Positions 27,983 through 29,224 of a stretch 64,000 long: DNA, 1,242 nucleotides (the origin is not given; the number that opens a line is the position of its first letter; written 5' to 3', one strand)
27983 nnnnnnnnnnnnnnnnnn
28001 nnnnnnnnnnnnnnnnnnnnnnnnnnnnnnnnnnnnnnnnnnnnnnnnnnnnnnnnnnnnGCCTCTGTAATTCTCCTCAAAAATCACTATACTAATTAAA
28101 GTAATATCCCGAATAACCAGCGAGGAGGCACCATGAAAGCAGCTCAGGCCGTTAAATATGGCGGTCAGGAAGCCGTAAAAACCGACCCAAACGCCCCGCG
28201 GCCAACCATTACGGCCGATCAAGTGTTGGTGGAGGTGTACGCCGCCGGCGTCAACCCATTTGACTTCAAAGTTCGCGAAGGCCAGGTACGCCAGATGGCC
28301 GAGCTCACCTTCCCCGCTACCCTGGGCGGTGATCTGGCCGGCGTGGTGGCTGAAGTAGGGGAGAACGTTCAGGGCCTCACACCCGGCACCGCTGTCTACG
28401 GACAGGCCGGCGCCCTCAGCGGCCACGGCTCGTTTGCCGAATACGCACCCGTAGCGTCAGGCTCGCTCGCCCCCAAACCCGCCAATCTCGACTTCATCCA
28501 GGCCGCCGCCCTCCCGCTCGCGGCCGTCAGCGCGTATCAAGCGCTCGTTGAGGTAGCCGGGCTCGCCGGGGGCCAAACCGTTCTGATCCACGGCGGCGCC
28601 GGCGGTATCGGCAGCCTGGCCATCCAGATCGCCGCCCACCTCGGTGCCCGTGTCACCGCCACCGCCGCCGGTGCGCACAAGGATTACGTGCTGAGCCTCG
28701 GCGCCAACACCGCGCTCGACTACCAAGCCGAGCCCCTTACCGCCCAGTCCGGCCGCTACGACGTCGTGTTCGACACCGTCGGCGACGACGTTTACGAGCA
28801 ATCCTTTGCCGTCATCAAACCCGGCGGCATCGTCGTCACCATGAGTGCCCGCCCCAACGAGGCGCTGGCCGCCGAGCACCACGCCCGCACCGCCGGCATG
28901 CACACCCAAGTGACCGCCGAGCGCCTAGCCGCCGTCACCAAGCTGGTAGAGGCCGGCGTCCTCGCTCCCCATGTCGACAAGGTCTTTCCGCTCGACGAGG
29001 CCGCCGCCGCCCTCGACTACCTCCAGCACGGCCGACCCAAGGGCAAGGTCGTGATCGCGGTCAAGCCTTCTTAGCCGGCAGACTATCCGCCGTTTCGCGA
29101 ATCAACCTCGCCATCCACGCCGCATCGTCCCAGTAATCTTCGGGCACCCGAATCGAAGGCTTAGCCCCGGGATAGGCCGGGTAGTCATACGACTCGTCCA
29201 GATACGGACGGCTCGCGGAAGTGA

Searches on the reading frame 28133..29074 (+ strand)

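Call 40: search_protein_families(library=pfam, proteins=[window:28133-29074:+], max_evalue=0.0001)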
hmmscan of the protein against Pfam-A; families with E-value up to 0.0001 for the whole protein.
window:28133-29074:+ (313 aa): 3 families
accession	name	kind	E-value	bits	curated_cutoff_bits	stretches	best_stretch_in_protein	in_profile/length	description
PF13602.12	ADH_zinc_N_2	-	1.5e-25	91.1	27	1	189-308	1-134/134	Zinc-binding dehydrogenase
PF08240.17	ADH_N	-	7.3e-16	58.8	23.5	1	28-116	2-103/104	Alcohol dehydrogenase GroES-like domain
PF00107.32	ADH_zinc_N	-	1.2e-15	58.1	31.8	1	158-241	1-91/129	Zinc-binding dehydrogenase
